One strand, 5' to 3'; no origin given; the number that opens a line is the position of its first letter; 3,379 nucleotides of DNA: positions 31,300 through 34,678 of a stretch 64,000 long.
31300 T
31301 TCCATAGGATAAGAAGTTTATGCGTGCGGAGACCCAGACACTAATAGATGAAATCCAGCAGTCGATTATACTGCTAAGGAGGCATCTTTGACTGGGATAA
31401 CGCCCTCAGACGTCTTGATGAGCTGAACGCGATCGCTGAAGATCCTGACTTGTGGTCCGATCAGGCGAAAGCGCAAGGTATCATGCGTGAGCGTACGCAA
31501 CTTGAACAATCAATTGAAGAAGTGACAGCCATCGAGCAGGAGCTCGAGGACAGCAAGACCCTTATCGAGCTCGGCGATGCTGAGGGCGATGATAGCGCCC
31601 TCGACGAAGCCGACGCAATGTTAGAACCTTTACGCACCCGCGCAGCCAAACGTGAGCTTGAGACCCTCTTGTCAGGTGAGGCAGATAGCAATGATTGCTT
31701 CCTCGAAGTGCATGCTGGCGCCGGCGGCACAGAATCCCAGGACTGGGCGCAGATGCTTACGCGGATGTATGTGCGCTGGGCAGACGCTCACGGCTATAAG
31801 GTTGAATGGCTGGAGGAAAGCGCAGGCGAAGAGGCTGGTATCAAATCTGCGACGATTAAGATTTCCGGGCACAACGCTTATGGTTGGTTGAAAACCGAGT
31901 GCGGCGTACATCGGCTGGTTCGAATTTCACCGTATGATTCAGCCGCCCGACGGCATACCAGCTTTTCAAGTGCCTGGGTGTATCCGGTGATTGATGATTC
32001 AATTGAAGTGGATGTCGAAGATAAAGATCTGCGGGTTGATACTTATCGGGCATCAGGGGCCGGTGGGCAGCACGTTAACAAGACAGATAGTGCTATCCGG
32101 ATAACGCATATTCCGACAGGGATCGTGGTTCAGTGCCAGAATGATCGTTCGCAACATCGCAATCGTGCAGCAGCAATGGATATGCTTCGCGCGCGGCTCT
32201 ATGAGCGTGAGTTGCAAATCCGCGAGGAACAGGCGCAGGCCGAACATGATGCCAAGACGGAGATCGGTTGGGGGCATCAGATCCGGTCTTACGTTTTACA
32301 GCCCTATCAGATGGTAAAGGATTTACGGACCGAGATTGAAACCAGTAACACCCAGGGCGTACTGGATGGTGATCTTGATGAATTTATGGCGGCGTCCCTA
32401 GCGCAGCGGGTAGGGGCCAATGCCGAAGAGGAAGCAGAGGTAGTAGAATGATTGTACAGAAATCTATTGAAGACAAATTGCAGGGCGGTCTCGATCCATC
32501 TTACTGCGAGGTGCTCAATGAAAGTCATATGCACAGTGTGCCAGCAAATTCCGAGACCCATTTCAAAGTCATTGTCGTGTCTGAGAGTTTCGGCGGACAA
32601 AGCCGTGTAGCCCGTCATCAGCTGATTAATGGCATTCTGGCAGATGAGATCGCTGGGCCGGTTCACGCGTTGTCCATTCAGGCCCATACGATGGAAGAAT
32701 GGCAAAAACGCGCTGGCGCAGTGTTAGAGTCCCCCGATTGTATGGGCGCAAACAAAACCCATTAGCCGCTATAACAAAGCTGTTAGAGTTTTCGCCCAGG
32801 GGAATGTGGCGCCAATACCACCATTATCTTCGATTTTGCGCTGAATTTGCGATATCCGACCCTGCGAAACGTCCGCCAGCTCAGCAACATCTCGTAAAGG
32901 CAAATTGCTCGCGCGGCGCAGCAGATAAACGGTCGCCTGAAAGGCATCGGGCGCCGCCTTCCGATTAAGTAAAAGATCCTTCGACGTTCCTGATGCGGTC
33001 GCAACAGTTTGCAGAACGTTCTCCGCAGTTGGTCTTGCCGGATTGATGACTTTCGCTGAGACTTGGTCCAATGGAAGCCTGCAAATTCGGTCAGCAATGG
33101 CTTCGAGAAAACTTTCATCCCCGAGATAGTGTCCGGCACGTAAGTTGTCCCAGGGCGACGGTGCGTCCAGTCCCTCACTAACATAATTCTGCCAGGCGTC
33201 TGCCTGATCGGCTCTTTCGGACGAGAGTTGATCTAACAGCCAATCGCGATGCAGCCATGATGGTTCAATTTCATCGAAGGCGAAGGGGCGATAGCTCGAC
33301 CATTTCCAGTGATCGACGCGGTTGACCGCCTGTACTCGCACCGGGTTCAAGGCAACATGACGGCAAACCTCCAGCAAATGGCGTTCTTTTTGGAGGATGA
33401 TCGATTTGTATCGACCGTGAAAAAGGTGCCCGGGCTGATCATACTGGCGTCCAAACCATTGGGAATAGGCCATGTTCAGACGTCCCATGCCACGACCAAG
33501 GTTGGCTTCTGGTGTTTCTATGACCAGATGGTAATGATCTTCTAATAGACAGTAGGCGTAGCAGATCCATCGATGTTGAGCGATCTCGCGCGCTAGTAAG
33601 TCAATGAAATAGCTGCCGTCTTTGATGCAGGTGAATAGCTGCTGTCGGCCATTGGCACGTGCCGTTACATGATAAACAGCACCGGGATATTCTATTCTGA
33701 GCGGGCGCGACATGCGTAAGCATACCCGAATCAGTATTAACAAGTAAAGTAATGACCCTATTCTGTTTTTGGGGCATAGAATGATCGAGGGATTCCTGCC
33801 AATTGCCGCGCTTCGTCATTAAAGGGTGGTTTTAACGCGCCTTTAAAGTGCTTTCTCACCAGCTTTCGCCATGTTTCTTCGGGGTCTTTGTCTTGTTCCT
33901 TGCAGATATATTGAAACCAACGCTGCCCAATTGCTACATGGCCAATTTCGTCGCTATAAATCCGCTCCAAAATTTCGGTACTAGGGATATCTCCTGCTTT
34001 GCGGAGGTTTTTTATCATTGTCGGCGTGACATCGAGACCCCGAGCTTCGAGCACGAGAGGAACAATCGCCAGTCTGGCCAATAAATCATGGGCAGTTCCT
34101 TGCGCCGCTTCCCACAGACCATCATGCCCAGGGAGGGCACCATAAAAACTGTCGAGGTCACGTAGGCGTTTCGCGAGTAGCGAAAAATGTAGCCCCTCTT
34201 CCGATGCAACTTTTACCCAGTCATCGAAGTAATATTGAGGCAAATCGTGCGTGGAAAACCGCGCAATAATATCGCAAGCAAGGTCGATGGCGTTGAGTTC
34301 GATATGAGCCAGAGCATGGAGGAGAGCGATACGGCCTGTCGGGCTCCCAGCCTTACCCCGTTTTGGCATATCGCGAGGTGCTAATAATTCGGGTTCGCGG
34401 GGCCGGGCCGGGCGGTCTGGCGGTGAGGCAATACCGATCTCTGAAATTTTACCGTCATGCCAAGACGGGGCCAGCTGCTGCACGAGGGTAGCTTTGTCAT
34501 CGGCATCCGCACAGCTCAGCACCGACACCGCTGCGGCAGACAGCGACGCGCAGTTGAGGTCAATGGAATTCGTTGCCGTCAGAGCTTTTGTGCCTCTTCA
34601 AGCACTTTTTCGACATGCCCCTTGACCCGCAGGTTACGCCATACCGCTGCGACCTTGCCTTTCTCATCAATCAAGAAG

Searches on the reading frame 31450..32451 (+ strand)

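Call 45: search_protein_families(library=pfam, proteins=[window:31450-32451:+], max_evalue=0.00001)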
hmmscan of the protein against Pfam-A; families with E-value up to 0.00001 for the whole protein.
window:31450-32451:+ (333 aa): 2 families
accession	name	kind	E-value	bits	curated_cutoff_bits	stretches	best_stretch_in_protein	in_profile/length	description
PF03462.23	PCRF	-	7e-53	179.8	24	1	1-174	17-193/194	PCRF domain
PF00472.26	RF-1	-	5.5e-45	152.5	35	1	184-293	2-116/116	RF-1 domain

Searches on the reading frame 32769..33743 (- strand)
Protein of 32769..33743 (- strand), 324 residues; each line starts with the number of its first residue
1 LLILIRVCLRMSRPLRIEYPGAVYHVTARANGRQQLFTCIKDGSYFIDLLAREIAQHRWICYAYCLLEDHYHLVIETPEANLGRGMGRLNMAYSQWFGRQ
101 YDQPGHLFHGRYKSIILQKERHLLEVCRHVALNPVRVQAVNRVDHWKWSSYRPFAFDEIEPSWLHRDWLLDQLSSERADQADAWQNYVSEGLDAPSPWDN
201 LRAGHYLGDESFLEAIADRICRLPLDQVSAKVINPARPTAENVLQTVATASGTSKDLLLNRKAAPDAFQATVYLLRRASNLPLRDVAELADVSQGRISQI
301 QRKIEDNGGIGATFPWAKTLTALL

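Call 45: search_protein_families(library=pfam, proteins=[window:32769-33743:-], max_evalue=0.00001)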
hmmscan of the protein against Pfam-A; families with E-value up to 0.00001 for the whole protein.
window:32769-33743:- (324 aa): 1 family
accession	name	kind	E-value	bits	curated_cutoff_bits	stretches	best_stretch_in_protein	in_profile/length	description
PF01797.21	Y1_Tnp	-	1.9e-07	31.6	23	1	23-122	6-110/121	Transposase IS200 like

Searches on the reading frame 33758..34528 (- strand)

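Call 45: search_protein_families(library=pfam, proteins=[window:33758-34528:-], max_evalue=0.00001)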
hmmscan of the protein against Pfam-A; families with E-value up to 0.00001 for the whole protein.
window:33758-34528:- (256 aa): 1 family
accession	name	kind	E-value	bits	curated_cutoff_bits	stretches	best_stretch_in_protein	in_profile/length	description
PF04305.20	DUF455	-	4e-101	338.2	34.3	1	6-251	2-246/247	Protein of unknown function (DUF455)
